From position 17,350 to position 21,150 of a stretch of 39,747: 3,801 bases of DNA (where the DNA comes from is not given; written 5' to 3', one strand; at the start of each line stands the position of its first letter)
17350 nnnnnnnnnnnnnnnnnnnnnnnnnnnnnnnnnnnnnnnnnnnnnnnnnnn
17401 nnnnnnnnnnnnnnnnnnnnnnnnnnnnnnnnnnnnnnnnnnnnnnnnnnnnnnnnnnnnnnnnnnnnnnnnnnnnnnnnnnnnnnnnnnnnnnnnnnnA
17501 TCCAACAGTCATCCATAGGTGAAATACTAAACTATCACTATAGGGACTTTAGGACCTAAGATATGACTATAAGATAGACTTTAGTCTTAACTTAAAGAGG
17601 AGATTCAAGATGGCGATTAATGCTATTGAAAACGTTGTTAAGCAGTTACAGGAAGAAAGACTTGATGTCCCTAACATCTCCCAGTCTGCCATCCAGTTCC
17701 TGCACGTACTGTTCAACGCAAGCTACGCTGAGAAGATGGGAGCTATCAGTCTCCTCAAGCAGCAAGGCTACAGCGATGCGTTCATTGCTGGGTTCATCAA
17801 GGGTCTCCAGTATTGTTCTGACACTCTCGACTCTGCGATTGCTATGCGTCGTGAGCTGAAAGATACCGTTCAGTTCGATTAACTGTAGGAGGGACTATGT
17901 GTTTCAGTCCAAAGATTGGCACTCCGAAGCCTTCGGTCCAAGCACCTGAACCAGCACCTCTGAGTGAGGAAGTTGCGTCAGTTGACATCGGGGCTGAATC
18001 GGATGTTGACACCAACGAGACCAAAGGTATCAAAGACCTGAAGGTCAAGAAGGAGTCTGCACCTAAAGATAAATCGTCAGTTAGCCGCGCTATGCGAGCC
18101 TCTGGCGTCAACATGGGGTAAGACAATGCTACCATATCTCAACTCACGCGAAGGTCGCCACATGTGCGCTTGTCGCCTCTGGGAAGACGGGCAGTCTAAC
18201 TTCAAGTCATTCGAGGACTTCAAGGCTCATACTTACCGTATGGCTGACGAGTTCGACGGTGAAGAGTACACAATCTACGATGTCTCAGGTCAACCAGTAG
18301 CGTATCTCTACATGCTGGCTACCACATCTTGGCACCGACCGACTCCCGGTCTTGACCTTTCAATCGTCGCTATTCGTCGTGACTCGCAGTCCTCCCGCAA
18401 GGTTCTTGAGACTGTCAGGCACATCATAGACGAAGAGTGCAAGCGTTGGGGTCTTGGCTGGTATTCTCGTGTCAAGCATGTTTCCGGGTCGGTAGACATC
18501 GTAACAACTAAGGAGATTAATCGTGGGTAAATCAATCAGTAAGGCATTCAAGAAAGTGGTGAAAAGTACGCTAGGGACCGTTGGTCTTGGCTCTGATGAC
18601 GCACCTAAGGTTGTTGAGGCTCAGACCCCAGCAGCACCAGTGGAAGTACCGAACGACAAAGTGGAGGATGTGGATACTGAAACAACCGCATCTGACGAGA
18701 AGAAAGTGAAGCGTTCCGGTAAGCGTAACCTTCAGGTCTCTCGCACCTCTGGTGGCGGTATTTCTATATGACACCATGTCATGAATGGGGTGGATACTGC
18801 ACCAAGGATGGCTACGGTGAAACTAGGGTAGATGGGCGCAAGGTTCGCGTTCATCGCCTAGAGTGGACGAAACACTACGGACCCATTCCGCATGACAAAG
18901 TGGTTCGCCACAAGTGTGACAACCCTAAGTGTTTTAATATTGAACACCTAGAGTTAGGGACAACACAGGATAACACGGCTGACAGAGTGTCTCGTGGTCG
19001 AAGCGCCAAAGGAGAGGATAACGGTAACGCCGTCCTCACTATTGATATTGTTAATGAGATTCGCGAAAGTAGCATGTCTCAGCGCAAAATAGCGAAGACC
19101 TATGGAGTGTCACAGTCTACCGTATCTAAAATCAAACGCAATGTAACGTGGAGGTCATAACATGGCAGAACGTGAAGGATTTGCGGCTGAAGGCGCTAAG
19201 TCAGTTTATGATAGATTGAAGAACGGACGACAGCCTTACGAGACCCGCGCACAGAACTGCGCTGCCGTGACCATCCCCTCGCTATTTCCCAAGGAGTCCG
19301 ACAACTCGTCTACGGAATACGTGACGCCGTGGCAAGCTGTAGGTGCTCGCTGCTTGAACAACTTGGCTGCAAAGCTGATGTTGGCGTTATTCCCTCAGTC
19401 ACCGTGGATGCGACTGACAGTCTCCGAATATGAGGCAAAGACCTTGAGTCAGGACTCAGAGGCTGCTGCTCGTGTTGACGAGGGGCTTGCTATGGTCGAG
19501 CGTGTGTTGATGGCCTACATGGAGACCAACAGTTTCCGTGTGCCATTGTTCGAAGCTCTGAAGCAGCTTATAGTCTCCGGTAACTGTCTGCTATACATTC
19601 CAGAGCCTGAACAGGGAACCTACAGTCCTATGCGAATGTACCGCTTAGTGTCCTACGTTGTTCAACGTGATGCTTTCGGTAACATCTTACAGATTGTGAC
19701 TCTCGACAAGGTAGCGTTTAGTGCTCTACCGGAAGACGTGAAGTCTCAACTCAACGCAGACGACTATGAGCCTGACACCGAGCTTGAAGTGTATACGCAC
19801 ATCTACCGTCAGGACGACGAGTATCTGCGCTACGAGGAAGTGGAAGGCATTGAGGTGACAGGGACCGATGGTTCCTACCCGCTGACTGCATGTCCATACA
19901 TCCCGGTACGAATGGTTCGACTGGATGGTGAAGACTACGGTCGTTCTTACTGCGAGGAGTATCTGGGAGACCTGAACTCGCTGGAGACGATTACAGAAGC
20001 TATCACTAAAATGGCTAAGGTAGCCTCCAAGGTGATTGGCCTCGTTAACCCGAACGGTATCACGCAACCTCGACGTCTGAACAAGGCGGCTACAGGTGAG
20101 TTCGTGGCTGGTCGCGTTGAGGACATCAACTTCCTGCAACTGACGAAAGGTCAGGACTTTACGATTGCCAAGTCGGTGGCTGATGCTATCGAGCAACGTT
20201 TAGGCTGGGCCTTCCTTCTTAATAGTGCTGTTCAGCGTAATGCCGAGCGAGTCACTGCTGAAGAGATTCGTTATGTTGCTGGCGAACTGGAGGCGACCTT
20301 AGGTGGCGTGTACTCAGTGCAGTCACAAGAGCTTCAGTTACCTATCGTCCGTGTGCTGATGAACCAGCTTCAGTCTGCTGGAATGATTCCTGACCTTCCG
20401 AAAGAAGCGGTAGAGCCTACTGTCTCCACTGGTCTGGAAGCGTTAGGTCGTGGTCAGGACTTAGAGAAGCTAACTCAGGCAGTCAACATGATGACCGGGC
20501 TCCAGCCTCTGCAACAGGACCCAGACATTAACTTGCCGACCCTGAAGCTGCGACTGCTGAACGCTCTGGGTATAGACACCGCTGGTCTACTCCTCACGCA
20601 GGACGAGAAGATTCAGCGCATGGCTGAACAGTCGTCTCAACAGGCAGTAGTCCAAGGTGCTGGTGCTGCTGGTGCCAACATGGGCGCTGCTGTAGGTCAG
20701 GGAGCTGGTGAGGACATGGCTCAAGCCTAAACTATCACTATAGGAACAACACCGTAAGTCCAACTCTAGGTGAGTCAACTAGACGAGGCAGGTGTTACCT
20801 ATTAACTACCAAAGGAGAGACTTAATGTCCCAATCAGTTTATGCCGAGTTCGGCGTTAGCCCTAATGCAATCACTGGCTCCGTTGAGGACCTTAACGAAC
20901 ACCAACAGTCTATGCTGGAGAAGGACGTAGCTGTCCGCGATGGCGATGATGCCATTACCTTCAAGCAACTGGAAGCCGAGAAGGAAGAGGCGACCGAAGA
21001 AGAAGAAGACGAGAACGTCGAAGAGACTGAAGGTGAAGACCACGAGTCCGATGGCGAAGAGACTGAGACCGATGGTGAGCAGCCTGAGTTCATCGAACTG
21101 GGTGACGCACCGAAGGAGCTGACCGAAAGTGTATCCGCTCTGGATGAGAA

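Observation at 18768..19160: HNH homing endonuclease between gp7.3 and portal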

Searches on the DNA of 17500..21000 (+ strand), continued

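Call 47: get_annotated_region(hit=H140, flank=1500)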
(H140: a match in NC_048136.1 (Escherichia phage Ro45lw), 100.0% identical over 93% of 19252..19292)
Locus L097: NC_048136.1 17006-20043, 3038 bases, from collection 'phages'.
description: Escherichia phage vB_EcoP-Ro45lw, complete genome.
organism: Escherichia phage Ro45lw (NCBI taxid 2498616)
taxonomy: Viruses; Duplodnaviria; Heunggongvirae; Uroviricota; Caudoviricetes; Autographiviridae; Studiervirinae; Kayfunavirus; Kayfunavirus Ro45lw
host: Escherichia coli STEC O45; source: non-fecal compost sample; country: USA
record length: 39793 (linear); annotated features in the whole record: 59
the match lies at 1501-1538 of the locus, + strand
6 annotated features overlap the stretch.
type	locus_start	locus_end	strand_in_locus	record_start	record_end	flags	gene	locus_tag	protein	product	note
CDS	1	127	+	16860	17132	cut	-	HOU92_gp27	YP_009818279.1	hypothetical protein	-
CDS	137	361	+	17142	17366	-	-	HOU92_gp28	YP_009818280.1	DUF5476 family protein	Similar to AA sequence PHA00441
CDS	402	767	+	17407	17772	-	-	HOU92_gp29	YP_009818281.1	host range and adsorption protein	-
CDS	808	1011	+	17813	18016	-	-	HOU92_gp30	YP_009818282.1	hypothetical protein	Similar to locus_tag='BN930_gp29'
CDS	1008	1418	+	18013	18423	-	-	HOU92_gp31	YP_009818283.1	HNH endonuclease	Similar to hypothetical protein GA2A_35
CDS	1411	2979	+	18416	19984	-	gp8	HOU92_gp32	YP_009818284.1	head-tail adaptor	-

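Call 48: get_annotated_region(hit=H138, flank=1500)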
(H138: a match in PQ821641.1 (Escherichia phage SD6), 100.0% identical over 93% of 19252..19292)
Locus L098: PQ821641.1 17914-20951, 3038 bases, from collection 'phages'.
description: Escherichia phage SD6, complete genome.
organism: Escherichia phage SD6 (NCBI taxid 3397182)
taxonomy: Viruses; Duplodnaviria; Heunggongvirae; Uroviricota; Caudoviricetes; Autographiviridae; Studiervirinae; Kayfunavirus
host: Escherichia sp.; source: pig slaughter house; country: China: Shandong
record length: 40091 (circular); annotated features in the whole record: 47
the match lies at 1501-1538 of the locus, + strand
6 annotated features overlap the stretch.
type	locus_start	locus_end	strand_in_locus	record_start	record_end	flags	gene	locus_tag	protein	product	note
CDS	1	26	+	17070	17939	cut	SD6000028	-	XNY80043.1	exonuclease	-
CDS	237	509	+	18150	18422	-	SD6000029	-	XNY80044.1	hypothetical protein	-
CDS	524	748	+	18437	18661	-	SD6000030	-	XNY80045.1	hypothetical protein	-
CDS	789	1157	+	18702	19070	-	SD6000031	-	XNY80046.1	putative acetyltransferase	-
CDS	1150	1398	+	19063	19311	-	SD6000032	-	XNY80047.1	host range and adsorption protein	-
CDS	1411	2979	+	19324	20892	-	SD6000033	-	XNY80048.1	head-tail adaptor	-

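Call 49: get_annotated_region(hit=H137, flank=1500)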
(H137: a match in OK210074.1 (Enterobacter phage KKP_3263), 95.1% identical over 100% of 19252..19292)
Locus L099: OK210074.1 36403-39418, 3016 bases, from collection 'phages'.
description: Enterobacter phage KKP_3263, complete genome.
organism: Enterobacter phage KKP_3263 (NCBI taxid 2875358)
taxonomy: Viruses; Duplodnaviria; Heunggongvirae; Uroviricota; Caudoviricetes; Autographiviridae; Studiervirinae; Kayfunavirus
host: Enterobacter ludwigii KKP 3083; source: municipal sewage; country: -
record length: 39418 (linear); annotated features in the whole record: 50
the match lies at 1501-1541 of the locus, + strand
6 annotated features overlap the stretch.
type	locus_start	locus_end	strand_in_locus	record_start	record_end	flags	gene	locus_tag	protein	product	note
CDS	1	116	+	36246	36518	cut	-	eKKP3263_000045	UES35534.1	hypothetical protein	-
CDS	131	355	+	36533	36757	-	-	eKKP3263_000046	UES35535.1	hypothetical protein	-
CDS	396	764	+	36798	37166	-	-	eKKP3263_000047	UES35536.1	hypothetical protein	-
CDS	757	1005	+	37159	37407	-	-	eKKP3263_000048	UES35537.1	hypothetical protein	-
CDS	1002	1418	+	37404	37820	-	-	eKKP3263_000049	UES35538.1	hypothetical protein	-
CDS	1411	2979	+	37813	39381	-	-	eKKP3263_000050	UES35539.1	portal protein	-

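Call 50: get_annotated_region(hit=H135, flank=1500)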
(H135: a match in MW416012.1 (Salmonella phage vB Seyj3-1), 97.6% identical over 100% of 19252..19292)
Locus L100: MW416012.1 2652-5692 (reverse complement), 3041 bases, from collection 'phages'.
description: Salmonella phage vB Seyj3-1, complete genome.
organism: Salmonella phage vB Seyj3-1 (NCBI taxid 2801482)
taxonomy: Viruses; Duplodnaviria; Heunggongvirae; Uroviricota; Caudoviricetes; Autographiviridae; Studiervirinae; Kayfunavirus
host: Salmonella enterica subsp. enterica serovar Typhi CMCC50071; source: -; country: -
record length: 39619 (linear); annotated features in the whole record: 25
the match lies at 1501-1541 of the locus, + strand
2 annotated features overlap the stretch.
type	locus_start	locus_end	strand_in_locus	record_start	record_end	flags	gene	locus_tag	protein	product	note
CDS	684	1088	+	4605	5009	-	-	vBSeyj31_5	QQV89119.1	hypothetical protein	-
CDS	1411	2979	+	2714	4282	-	-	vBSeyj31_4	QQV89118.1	collar /head-to-tail joining protein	-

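Call 51: get_annotated_region(hit=H142, flank=1500)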
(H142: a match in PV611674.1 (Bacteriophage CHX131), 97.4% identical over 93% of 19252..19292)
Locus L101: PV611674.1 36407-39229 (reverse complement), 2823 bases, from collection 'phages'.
description: Bacteriophage CHX131, complete genome.
organism: Bacteriophage CHX131 (NCBI taxid 3421740)
taxonomy: Viruses; Duplodnaviria; Heunggongvirae; Uroviricota; Caudoviricetes; Autographivirales; Autotranscriptaviridae; Studiervirinae; Kayfunavirus
host: -; source: human stool; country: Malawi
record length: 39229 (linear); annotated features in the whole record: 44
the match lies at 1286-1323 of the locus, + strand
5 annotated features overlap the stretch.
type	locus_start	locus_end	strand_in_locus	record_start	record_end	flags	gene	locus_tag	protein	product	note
CDS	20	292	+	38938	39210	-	-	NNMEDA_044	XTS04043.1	DUF2717 domain-containing protein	-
CDS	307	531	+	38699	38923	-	-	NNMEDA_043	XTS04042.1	hypothetical protein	Gp6-7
CDS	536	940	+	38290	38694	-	-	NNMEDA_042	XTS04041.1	hypothetical protein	Gp7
CDS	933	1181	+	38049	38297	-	-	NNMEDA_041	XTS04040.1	tail assembly protein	-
CDS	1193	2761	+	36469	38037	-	-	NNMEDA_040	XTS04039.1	portal protein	-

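Call 54: search_dna_similar(collection=phages, query=L002:1769-2179:+, mode=near, max_rows=60)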
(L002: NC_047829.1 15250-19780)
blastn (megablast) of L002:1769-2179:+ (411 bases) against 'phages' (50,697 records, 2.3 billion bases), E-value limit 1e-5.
Records with a match: 16; places in all: 16; records where one place covers at least 80% of the query: 8.
Best place of each record, by identity: >=99% 8; 95-99% 2; 80-90% 6.
By first word of the organism name: Escherichia 10; Citrobacter 2; Salmonella 1; Dickeya 1; Enterobacter 1; Enterococcus 1.
By host as written in the record: Escherichia coli 3; Escherichia coli ST130 2; Escherichia coli STEC O45 2; Escherichia coli O:45 strain C1328 2; Citrobacter rodentium 2; Escherichia coli UTI89 1; Salmonella enterica subsp. enterica serovar Typhi CMCC50071 1; Pectobacterium polaris F171 1; and 2 more.
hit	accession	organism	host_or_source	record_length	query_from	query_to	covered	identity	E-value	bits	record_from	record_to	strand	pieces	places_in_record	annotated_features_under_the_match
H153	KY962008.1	Escherichia phage ST31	Escherichia coli ST130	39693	1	411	100%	100.0%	0e+0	760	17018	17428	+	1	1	hypothetical protein (x2) | virion assembly protein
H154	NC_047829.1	Escherichia phage ST31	Escherichia coli ST130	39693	1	411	100%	100.0%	0e+0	760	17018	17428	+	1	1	HNH endonuclease | head-tail adaptor | host range and adsorption protein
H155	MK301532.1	Escherichia phage Ro45lw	Escherichia coli STEC O45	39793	1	411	100%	86.0%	7e-121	438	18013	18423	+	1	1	hypothetical protein (x2) | gp8: collar / head-to-tail joining protein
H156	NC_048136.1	Escherichia phage Ro45lw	Escherichia coli STEC O45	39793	1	411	100%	86.0%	7e-121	438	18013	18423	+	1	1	HNH endonuclease | gp8: head-tail adaptor | hypothetical protein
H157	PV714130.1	Escherichia phage Pipis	Escherichia coli UTI89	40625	1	411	100%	85.5%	2e-117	427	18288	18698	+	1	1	HNH endonuclease | portal protein | ribosome_binding_site | tail assembly protein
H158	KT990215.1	Escherichia phage GA2A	Escherichia coli O:45 strain C1328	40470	1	411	100%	85.2%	7e-116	422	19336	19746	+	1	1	hypothetical protein (x2) | head-to-tail joining protein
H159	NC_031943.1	Escherichia phage GA2A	Escherichia coli O:45 strain C1328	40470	1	411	100%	85.2%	7e-116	422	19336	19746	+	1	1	HNH endonuclease | head-tail adaptor | host range and adsorption protein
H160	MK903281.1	Escherichia phage Penshu1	Escherichia coli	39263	1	411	100%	84.5%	7e-111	405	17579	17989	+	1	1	hypothetical protein | portal protein | ribosome_binding_site | virion assembly protein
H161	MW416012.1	Salmonella phage vB Seyj3-1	Salmonella enterica subsp. enterica ...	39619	321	411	22%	96.7%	1e-34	152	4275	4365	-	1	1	collar /head-to-tail joining protein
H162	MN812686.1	Dickeya phage Monomax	Pectobacterium polaris F171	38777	335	411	19%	97.4%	1e-28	132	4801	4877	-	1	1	record has no annotation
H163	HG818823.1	Citrobacter phage CR44b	Citrobacter rodentium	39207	381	411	8%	100.0%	2e-6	58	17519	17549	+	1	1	7.7: predicted homing endonuclease | 8: predicted head to tail connector protein | 7.7: Predicted helix-turn-helix motif with score 1559.000, SD 4.50 at aa ...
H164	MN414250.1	Escherichia phage RDN8.1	Escherichia coli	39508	381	411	8%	100.0%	2e-6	58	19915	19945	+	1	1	hypothetical protein | collar/head-to-tail connector protein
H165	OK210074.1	Enterobacter phage KKP_3263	Enterobacter ludwigii KKP 3083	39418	381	411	8%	100.0%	2e-6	58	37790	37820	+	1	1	hypothetical protein | portal protein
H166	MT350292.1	Enterococcus phage EFA-1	Enterococcus faecalis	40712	381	411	8%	100.0%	2e-6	58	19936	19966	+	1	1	HNH endonuclease | collar/head to tail joining protein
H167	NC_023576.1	Citrobacter phage CR44b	Citrobacter rodentium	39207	381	411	8%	100.0%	2e-6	58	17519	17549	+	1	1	7.7: HNH endonuclease | 8: head-tail adaptor | 7.7: Predicted helix-turn-helix motif with score 1559.000, SD 4.50 at aa ...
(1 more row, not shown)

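Call 55: search_dna_similar(collection=phages, query=L099:1002-1418:+, mode=near, max_rows=30)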
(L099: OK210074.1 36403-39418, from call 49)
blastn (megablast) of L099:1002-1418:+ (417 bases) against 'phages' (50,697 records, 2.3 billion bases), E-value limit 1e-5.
Records with a match: 15; places in all: 15; records where one place covers at least 80% of the query: 6.
Best place of each record, by identity: >=99% 10; 95-99% 5.
By first word of the organism name: Escherichia 10; Citrobacter 2; Enterobacter 1; Enterococcus 1; Salmonella 1.
By host as written in the record: Escherichia coli 3; Citrobacter rodentium 2; Escherichia coli O:45 strain C1328 2; Escherichia coli ST130 2; Escherichia coli STEC O45 2; Enterobacter ludwigii KKP 3083 1; Enterococcus faecalis 1; Salmonella enterica subsp. enterica serovar Typhi CMCC50071 1; and 1 more.
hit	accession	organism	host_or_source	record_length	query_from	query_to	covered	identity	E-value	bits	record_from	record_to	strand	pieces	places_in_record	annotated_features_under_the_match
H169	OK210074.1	Enterobacter phage KKP_3263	Enterobacter ludwigii KKP 3083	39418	1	417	100%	100.0%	0e+0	771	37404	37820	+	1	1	hypothetical protein (x2) | portal protein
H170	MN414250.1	Escherichia phage RDN8.1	Escherichia coli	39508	2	417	100%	98.8%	0e+0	741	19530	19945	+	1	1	hypothetical protein (x2) | collar/head-to-tail connector protein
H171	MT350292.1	Enterococcus phage EFA-1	Enterococcus faecalis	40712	1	417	100%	98.6%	0e+0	737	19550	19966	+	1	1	HNH endonuclease | collar/head to tail joining protein | virion assembly protein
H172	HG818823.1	Citrobacter phage CR44b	Citrobacter rodentium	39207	2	417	100%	98.6%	0e+0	736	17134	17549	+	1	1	7.7: predicted homing endonuclease | 7.7: misc_feature | 7.7: Predicted helix-turn-helix motif with score 1559.000, SD 4.50 at aa ... | 8: predicted head to tail connector protein | 7.3: conserved phage virion protein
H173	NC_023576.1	Citrobacter phage CR44b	Citrobacter rodentium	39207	2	417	100%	98.6%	0e+0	736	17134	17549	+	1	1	7.7: HNH endonuclease | 7.7: misc_feature | 7.7: Predicted helix-turn-helix motif with score 1559.000, SD 4.50 at aa ... | 8: head-tail adaptor | 7.3: host range and adsorption protein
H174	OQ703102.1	Escherichia phage vB_EcoP-R1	Escherichia coli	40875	1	417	100%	97.6%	0e+0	715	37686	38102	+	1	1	hypothetical protein (x2) | portal protein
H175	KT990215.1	Escherichia phage GA2A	Escherichia coli O:45 strain C1328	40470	387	417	7%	100.0%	2e-6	58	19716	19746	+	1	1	hypothetical protein | head-to-tail joining protein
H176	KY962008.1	Escherichia phage ST31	Escherichia coli ST130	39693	387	417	7%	100.0%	2e-6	58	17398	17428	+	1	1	hypothetical protein (x2)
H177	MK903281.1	Escherichia phage Penshu1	Escherichia coli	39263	387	417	7%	100.0%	2e-6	58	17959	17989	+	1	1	hypothetical protein | portal protein | ribosome_binding_site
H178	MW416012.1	Salmonella phage vB Seyj3-1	Salmonella enterica subsp. enterica ...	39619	387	417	7%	100.0%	2e-6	58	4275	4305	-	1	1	collar /head-to-tail joining protein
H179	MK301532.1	Escherichia phage Ro45lw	Escherichia coli STEC O45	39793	387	417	7%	100.0%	2e-6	58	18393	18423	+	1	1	hypothetical protein | gp8: collar / head-to-tail joining protein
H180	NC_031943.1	Escherichia phage GA2A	Escherichia coli O:45 strain C1328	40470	387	417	7%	100.0%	2e-6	58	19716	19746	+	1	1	HNH endonuclease | head-tail adaptor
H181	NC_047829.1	Escherichia phage ST31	Escherichia coli ST130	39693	387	417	7%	100.0%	2e-6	58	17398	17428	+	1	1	HNH endonuclease | head-tail adaptor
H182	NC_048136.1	Escherichia phage Ro45lw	Escherichia coli STEC O45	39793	387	417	7%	100.0%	2e-6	58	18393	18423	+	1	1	HNH endonuclease | gp8: head-tail adaptor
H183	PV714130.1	Escherichia phage Pipis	Escherichia coli UTI89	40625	387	417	7%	100.0%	2e-6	58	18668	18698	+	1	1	HNH endonuclease | portal protein | ribosome_binding_site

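Call 61: get_annotated_region(hit=H49, flank=1200)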
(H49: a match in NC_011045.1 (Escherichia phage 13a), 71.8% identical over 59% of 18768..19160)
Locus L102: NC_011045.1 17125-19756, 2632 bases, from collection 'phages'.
description: Enterobacteria phage 13a, complete genome.
organism: Escherichia phage 13a (NCBI taxid 532076)
taxonomy: Viruses; Duplodnaviria; Heunggongvirae; Uroviricota; Caudoviricetes; Autographiviridae; Studiervirinae; Teseptimavirus; Teseptimavirus 13a
host: Escherichia coli; source: -; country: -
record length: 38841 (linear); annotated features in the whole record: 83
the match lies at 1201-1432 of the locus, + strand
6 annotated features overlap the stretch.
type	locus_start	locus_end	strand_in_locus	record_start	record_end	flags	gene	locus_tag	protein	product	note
CDS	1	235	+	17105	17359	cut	6.5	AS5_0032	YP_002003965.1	DUF2717 domain-containing protein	-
CDS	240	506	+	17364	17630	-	6.7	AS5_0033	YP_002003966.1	DUF5476 family protein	-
CDS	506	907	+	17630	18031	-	7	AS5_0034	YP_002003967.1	host range and adsorption protein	-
CDS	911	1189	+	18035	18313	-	7.3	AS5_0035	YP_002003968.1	gp7.3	-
CDS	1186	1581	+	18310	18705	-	7.7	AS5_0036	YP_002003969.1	HNH endonuclease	-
CDS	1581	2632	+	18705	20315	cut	8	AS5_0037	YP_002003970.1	head-tail adaptor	-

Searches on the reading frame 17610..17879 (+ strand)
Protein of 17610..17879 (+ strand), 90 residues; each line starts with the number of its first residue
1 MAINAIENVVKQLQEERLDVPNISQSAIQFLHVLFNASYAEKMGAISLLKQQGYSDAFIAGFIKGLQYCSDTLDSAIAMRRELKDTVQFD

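Call 3: search_protein_families(library=pfam, proteins=[window:17610-17879:+], max_evalue=0.1)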
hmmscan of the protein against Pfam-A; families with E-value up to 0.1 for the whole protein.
window:17610-17879:+ (90 aa): 1 family
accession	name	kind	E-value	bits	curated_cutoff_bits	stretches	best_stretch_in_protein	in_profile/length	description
PF10911.13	T7-like_Y65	-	4.4e-21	74.8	25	1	9-82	4-76/77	Bacteriophage T7-like gene 6.5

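Call 4: search_protein_families(library=phrogs, proteins=[window:17610-17879:+], max_evalue=0.01)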
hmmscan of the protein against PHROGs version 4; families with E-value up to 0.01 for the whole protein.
window:17610-17879:+ (90 aa): 1 family
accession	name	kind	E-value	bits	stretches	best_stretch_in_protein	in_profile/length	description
phrog_1447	-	unknown function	5e-31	107.4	1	3-84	2-79/82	-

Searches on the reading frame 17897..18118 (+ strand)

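Call 3: search_protein_families(library=pfam, proteins=[window:17897-18118:+], max_evalue=0.1)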
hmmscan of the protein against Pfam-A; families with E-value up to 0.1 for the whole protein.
window:17897-18118:+ (74 aa): 1 family
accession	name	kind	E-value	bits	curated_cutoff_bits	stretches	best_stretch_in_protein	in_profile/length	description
PF17570.7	T7-like_gp67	-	5.2e-22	78.5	25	1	1-55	1-60/61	Bacteriophage T7-like, protein 6.7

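Call 4: search_protein_families(library=phrogs, proteins=[window:17897-18118:+], max_evalue=0.01)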
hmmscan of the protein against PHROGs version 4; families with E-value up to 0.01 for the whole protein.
window:17897-18118:+ (74 aa): 1 family
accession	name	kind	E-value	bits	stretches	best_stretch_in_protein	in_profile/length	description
phrog_1391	-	unknown function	1.9e-23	84.1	1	1-73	1-76/85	-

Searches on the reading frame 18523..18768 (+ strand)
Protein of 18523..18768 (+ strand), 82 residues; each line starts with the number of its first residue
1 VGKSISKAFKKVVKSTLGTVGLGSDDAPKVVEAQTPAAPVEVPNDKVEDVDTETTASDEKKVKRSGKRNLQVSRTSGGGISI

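Call 3: search_protein_families(library=pfam, proteins=[window:18523-18768:+], max_evalue=0.1)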
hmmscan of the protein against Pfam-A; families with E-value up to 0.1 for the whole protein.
window:18523-18768:+ (82 aa): 1 family
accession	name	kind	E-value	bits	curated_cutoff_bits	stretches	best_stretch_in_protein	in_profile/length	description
PF11653.13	VirionAssem_T7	-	7.5e-09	36.5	25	1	23-82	40-99/99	Bacteriophage T7 virion assembly protein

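Call 4: search_protein_families(library=phrogs, proteins=[window:18523-18768:+], max_evalue=0.01)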
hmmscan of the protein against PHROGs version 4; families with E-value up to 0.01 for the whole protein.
window:18523-18768:+ (82 aa): 2 families
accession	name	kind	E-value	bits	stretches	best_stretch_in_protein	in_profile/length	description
phrog_1320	-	moron, auxiliary metabolic gene and host takeover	2.9e-24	87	1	1-82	3-93/93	host range and adsorption protein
phrog_10099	-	unknown function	9.1e-05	24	1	42-82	54-96/96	-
